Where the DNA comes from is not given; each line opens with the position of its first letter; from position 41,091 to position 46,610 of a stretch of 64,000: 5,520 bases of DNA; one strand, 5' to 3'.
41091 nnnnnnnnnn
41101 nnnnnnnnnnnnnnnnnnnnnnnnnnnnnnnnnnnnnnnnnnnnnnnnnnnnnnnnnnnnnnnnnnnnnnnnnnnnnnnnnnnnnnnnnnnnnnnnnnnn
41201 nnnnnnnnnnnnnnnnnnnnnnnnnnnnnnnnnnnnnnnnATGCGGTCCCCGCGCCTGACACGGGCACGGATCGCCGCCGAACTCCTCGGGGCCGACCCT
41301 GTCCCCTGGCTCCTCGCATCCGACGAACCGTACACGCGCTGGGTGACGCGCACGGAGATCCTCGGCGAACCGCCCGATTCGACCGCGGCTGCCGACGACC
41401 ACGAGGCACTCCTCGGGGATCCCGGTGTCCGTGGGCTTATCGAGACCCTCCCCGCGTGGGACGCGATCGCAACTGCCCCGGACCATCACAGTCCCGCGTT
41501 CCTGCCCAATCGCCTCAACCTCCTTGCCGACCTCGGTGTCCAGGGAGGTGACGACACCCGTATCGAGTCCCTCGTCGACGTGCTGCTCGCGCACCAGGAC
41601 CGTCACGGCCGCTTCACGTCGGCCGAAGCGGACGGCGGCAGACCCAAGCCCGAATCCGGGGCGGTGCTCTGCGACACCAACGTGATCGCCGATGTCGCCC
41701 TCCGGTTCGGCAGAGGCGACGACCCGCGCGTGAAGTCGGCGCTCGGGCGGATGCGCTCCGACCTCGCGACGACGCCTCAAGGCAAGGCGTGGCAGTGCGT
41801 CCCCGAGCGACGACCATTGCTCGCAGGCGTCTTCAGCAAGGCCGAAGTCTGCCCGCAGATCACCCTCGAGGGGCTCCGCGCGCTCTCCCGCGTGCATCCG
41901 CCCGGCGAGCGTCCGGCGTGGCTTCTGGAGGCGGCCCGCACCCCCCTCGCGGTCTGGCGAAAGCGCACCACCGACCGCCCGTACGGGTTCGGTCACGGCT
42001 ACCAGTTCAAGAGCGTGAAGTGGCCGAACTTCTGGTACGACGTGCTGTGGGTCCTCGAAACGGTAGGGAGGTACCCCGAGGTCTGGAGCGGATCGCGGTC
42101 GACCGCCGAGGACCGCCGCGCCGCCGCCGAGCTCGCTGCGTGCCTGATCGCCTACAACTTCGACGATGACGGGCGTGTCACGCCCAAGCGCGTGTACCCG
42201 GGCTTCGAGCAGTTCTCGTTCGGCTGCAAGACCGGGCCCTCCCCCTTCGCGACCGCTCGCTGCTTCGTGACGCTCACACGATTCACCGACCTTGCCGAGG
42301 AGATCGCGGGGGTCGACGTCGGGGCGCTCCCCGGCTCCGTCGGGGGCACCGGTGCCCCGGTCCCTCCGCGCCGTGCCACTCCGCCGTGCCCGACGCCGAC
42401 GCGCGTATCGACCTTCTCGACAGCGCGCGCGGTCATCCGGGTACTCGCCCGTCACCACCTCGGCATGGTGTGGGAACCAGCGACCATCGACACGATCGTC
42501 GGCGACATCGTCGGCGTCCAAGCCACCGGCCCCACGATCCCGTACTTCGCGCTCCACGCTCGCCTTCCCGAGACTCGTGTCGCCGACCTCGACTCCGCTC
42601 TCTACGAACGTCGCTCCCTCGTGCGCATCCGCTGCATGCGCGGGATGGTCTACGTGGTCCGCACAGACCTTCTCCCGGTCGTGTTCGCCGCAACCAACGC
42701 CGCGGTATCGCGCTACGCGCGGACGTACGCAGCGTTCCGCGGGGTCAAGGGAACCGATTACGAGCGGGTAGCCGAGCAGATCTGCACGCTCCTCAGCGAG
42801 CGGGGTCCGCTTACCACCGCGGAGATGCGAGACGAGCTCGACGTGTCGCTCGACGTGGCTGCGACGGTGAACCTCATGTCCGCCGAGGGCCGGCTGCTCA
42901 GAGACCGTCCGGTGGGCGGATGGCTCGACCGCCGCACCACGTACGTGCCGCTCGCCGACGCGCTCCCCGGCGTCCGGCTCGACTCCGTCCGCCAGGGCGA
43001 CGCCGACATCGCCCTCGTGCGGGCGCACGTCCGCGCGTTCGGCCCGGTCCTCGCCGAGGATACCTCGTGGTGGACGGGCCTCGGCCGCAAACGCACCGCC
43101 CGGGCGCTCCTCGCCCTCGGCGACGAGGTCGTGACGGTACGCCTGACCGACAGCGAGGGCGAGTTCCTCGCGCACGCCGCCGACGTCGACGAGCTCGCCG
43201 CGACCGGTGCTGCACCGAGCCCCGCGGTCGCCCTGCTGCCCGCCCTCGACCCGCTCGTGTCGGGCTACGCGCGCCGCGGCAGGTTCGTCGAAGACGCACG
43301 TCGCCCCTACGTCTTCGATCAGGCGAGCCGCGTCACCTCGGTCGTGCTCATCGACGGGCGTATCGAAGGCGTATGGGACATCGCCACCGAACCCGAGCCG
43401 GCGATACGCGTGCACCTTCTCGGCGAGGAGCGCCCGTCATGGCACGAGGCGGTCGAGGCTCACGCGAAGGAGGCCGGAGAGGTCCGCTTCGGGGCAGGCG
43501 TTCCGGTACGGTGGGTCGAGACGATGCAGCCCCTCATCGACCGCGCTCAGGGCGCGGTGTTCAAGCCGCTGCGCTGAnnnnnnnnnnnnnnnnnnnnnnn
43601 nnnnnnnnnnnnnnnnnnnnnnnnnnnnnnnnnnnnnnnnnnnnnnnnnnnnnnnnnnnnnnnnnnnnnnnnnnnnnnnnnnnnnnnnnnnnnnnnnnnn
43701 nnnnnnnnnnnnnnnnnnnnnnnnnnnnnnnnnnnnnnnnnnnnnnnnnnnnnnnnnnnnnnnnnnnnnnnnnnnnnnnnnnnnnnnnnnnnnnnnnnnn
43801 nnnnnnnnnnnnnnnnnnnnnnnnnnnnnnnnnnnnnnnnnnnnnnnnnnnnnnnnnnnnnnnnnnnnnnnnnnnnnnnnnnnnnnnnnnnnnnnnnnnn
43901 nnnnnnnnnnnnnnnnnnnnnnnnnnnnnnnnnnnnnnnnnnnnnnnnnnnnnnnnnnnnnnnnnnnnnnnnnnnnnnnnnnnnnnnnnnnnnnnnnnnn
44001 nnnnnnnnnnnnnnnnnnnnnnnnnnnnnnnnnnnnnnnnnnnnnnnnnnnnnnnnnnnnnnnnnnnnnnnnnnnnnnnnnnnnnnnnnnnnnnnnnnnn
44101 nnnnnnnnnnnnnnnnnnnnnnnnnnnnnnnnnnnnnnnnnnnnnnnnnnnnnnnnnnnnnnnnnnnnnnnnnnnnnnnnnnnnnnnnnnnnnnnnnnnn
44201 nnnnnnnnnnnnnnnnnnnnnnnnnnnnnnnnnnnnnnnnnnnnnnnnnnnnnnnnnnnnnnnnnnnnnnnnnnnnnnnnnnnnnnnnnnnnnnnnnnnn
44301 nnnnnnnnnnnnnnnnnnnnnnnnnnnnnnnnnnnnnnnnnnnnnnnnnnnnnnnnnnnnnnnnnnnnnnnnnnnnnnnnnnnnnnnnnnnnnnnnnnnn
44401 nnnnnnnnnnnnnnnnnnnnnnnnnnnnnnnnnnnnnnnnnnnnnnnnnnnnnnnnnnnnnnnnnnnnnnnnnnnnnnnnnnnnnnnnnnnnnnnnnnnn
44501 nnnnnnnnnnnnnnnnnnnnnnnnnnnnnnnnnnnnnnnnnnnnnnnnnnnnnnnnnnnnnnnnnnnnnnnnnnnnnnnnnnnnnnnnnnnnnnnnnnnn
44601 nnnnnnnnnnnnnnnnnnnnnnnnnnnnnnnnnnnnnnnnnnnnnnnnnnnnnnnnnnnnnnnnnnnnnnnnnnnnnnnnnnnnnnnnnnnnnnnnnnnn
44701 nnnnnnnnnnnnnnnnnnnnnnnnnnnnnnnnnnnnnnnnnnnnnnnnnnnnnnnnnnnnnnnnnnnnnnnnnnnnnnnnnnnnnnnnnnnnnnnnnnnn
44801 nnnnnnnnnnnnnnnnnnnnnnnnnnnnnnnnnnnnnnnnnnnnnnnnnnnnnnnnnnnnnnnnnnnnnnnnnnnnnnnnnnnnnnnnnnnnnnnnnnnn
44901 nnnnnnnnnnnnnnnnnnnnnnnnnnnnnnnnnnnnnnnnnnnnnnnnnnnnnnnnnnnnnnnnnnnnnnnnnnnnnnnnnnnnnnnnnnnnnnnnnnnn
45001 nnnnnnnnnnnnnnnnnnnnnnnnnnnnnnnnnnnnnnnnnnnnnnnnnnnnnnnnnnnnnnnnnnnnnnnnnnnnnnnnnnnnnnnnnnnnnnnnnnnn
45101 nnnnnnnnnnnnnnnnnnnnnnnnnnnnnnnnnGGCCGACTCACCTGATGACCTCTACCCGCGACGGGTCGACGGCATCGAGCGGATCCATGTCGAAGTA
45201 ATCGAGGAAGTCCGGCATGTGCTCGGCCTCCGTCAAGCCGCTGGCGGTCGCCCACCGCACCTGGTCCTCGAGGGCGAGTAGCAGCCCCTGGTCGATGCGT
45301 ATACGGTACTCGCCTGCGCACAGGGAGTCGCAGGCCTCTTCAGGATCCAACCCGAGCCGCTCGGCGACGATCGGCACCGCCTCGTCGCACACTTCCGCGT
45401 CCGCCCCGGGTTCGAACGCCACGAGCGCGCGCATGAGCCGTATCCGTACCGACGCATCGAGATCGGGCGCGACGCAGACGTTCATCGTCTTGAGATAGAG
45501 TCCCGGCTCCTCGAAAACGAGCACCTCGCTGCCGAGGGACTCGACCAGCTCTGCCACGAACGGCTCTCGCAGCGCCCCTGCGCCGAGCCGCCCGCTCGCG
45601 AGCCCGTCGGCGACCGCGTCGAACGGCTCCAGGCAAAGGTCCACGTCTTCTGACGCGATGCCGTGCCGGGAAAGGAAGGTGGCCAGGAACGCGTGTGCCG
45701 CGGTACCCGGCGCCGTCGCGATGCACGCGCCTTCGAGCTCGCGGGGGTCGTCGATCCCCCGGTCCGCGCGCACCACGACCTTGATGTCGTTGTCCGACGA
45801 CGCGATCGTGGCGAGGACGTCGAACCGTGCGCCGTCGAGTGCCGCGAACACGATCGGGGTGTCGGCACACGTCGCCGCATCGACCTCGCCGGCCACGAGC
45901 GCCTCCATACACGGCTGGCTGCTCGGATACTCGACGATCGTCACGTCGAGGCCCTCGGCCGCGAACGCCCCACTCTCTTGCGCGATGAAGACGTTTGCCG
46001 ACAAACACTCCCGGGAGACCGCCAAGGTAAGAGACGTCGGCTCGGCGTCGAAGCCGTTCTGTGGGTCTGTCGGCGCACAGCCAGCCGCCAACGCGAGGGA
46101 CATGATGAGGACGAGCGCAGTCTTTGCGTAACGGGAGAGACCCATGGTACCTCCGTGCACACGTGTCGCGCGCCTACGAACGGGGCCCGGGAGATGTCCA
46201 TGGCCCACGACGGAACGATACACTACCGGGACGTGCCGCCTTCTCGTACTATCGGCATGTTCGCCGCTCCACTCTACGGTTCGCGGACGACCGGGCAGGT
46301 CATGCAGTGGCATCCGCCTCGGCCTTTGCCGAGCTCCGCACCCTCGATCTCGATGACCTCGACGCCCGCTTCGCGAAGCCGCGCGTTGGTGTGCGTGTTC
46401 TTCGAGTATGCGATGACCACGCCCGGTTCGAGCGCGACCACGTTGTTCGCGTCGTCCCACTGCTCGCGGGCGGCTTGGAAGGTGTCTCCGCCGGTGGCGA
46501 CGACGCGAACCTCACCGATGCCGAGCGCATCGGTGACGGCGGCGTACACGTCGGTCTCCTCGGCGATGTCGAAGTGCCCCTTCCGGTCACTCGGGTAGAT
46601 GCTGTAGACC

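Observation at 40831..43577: Fur gene overlapping a 779-aa fusion of an unknown alpha-repeat domain with an AlkZ/YcaQ-like winged-helix domain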

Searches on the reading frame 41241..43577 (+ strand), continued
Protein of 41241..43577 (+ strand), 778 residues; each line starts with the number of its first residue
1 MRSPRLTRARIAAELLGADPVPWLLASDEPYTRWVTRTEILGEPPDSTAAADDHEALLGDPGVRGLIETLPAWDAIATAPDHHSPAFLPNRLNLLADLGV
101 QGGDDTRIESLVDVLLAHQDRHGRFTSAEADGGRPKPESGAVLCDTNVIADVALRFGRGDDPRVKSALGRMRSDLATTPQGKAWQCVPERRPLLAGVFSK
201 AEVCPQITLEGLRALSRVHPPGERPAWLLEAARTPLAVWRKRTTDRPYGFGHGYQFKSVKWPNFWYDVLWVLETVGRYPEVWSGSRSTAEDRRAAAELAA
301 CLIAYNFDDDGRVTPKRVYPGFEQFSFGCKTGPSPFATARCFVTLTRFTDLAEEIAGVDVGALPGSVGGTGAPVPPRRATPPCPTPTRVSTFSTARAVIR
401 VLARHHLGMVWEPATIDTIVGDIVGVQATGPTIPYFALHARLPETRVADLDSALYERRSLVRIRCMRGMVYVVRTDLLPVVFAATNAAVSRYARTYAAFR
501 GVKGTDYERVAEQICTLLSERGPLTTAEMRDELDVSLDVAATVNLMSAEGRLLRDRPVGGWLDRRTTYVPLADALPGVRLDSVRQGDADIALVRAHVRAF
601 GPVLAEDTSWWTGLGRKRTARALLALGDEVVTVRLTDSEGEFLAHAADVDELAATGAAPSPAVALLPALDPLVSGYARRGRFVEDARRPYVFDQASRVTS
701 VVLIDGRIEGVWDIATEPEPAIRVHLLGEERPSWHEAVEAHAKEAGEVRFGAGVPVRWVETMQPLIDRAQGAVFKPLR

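Call 87: fold_search(model_id=the predicted structure, library=pdb)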
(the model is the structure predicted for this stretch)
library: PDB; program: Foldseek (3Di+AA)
matches with E <= 10: 543; with E <= 0.001: 3
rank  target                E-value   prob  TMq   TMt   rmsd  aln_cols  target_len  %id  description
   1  5uuj                  9.1e-15  1.00  0.40  0.78   4.0       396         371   19  Streptomyces sahachiroi DNA glycosylase AlkZ (released 2017-04-12)
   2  9zd6_A                8.3e-11  1.00  0.37  0.70   5.3       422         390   17  Bacterial interstrand DNA crosslink glycosylase AlkX/YcaQ bound to DNA (released 2026-01-14)
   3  9zd6_B                3.5e-10  1.00  0.37  0.72   4.8       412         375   17  Bacterial interstrand DNA crosslink glycosylase AlkX/YcaQ bound to DNA (released 2026-01-14)
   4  8pak_B                8.9e-03  1.00  0.23  0.44  11.3       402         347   13  Crystal Structure of a Squalene-Hopene Cyclase from Cystobacter fuscus (released 2024-06-26)
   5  5afq_B                1.8e-02  0.87  0.11  0.17  17.8       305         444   14  Crystal structure of RPC62 - RPC32 beta (released 2015-10-07)
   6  6sbc                  2.4e-02  0.97  0.17  0.31  13.9       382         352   12  Structure of type II terpene cyclase MstE from Scytonema in complex with farnesyl dihydroxybenzoate (released 2020-07-15)
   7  6sbd                  2.8e-02  0.89  0.16  0.29  15.0       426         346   12  Structure of type II terpene cyclase MstE_D109A from Scytonema in complex with merosterolic acid A (product) (released 2020-07-15)
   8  6sbe                  3.4e-02  0.90  0.16  0.28  14.2       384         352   12  Structure of type II terpene cyclase MstE_D109N from Scytonema in complex with geranylgeranyl dihydroxybenzoate (substra (released 2020-07-15)
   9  5afq_A                4.0e-02  0.77  0.11  0.17  18.0       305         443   14  Crystal structure of RPC62 - RPC32 beta (released 2015-10-07)
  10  6sbb_B                5.1e-02  0.92  0.17  0.31  13.5       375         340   13  Structure of type II terpene cyclase MstE from Scytonema (apo) (released 2020-07-15)
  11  6sbg                  5.6e-02  0.89  0.17  0.30  13.8       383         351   13  Structure of type II terpene cyclase MstE_R337A from Scytonema in complex with geranylgeranyl dihydroxybenzoate (substra (released 2020-07-15)
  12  2sqc_A                6.6e-02  0.99  0.23  0.28   9.4       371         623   14  SQUALENE-HOPENE CYCLASE FROM ALICYCLOBACILLUS ACIDOCALDARIUS (released 1999-04-27)
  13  7b2m_B                7.5e-02  0.95  0.21  0.25  10.5       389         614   15  Cryo-EM structure of complement C4b in complex with nanobody E3 (released 2022-03-02)
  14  8paj_A                8.2e-02  0.98  0.23  0.44  11.6       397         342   14  Crystal Structure of a Squalene-Hopene cyclase from Archangium gephyra (released 2024-06-26)
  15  6ij1                  8.2e-02  0.69  0.13  0.25  14.8       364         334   12  Crystal structure of a protein from Actinoplanes (released 2019-09-11)
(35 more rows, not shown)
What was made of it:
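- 42426..43574 (+): AlkZ-like / HTH_42 domain (residues 396-778). Motif Q427-A-T-G430 at 42519-42530; clade-specific D422 at 42504-42506; RCMRG at 42630-42644; AZL2-branch D693 at 43317-43319. AlkX/YcaQ-DNA 9zd6: TMt 0.70-0.72 (call 87).
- On HTH_42 / AlkZ-like superfamily (PF06224): Foldseek: AlkZ 5uuj E 9e-15, TMt 0.78; AlkX/YcaQ 9zd6 TMt 0.70-0.72 (call 87)
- Closest known: Streptomyces sahachiroi AlkZ. Different: 17-19% identity in the structural alignments (call 87).
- TMt 0.78 to AlkZ and 0.70-0.72 to DNA-bound AlkX (call 87).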

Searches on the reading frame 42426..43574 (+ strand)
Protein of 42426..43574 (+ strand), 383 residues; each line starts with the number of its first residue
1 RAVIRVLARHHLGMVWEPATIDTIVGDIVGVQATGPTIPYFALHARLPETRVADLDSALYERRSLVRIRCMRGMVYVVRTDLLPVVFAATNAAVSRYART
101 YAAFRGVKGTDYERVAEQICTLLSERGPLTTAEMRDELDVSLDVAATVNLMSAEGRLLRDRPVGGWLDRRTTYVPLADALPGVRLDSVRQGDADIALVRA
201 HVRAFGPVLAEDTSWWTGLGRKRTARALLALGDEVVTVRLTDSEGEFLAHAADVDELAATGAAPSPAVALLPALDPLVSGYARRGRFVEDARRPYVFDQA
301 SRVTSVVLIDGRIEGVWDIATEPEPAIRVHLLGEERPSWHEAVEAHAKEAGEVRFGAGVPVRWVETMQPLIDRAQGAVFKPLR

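Call 58: find_homologous_proteins(query=window:42426-43574:+, max_evalue=0.00001)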
Query window:42426-43574:+ (383 aa): 42 proteins with E <= 0.00001 among 8000 candidates.
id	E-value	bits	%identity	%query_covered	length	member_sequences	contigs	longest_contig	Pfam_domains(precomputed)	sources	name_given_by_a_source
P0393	1.3e-112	395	55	93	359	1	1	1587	PF06224.19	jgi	jgi:hypothetical protein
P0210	2.1e-102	361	48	100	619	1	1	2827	PF06224.19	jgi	jgi:hypothetical protein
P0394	3.2e-83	298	56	74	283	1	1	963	PF06224.19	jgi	jgi:hypothetical protein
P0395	5.2e-71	258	43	99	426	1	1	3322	PF06224.19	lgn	-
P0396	1.5e-69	253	41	93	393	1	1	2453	PF06224.19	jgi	jgi:DNA glycosylase AlkZ-like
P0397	1.4e-65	240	39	98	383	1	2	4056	PF06224.19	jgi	jgi:Winged helix DNA-binding domain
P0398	8.3e-65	237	34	99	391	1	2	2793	PF06224.19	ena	-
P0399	1.5e-64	236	40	94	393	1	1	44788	PF06224.19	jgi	jgi:hypothetical protein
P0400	3.1e-46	176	44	61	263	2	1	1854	PF06224.19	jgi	jgi:hypothetical protein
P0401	4.8e-27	113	35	75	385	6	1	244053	PF06224.19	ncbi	ncbi:winged helix DNA-binding domain-containing protein [Actinosynnema sp. NPDC049800]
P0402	7.2e-27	113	31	86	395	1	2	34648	PF06224.19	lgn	-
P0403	1.3e-26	112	33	76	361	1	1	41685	PF06224.19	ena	-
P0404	7.2e-26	109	31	99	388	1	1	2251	PF06224.19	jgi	jgi:hypothetical protein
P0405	1.1e-25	109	32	82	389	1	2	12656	PF06224.19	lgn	-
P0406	2.2e-25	108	34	92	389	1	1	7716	PF06224.19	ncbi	-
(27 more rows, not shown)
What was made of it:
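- On AZL2 clade: HATD proteins score 85-113 bits, against 55-86 bits for QAQ/HAQ proteins, in call 58.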

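Call 70: search_protein_families(library=ncbifam, proteins=[window:42426-43574:+, P0399, P0401], max_evalue=0.1)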
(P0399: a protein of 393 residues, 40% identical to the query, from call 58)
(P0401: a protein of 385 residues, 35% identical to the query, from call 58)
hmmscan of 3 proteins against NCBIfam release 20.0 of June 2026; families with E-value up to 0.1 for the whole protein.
window:42426-43574:+ (383 aa): 0 families

P0399 (393 aa): 0 families

P0401 (385 aa): 1 family
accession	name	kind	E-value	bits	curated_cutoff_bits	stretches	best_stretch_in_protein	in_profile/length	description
NF002874.0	PRK03244.1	equivalog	0.02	13.7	457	1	81-162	276-357/399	acetylornithine transaminase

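Call 73: find_encoding_contigs(protein=P0399, flank=8000, max_places=2)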
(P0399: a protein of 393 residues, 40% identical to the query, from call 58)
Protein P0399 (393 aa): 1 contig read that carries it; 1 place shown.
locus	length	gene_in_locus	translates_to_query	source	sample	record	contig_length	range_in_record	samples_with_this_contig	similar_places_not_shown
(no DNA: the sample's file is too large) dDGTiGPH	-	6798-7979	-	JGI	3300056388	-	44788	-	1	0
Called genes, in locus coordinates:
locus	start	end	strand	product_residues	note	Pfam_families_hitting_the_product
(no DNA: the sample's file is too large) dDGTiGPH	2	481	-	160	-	?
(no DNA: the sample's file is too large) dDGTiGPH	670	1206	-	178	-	-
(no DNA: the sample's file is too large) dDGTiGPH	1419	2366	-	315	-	PF02517:Rce1-like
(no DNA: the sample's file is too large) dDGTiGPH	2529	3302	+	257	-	PF14333:DUF4389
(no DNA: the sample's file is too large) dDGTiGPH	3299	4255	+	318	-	-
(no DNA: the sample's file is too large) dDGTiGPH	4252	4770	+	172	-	PF00258:Flavodoxin_1 (weak)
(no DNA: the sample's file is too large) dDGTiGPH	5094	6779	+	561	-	PF00916:Sulfate_transp, PF16983:MFS_MOT1 (weak), PF01740:STAS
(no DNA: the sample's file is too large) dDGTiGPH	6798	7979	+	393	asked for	PF06224:AlkZ-like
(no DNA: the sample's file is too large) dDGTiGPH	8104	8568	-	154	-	PF06445:GyrI-like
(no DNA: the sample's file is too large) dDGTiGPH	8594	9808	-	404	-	PF00561:Abhydrolase_1, PF12697:Abhydrolase_6, PF12146:Hydrolase_4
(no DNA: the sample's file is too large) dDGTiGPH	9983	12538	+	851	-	PF00690:Cation_ATPase_N, PF00122:E1-E2_ATPase, PF00702:Hydrolase, PF13246:Cation_ATPase, PF00689:Cation_ATPase_C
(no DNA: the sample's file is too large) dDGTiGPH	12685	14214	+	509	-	PF00144:Beta-lactamase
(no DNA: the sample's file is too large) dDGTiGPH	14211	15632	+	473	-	PF01425:Amidase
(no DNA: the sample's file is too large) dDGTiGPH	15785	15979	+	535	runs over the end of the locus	PF00144:Beta-lactamase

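Call 74: find_encoding_contigs(protein=P0397, flank=4000, max_places=2)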
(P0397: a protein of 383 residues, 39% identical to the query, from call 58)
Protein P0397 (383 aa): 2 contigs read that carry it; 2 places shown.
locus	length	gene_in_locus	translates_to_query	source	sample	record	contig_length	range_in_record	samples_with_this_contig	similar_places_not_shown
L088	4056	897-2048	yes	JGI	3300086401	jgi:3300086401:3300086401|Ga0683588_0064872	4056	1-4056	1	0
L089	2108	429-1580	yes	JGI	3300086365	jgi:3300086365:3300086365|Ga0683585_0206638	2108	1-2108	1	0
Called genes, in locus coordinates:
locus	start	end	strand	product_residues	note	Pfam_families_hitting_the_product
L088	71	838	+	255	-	-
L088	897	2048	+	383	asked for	PF06224:AlkZ-like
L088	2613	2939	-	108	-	-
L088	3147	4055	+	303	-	?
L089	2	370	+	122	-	?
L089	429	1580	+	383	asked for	PF06224:AlkZ-like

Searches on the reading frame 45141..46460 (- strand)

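Call 79: search_protein_families(library=pfam, proteins=[window:45141-46460:-], max_evalue=0.0001)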
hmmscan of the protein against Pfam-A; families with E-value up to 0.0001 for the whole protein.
window:45141-46460:- (439 aa): 3 families
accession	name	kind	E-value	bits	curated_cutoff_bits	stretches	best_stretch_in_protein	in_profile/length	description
PF09084.16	NMT1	-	6.5e-15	56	20.5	1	155-296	5-145/216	NMT1/THI5 like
PF13379.11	NMT1_2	-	2e-14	54.5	24.7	1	139-307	3-188/252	NMT1-like family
PF12974.12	Phosphonate-bd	-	7.2e-11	42.4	27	1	170-354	28-221/242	ABC transporter, phosphonate, periplasmic substrate-binding protein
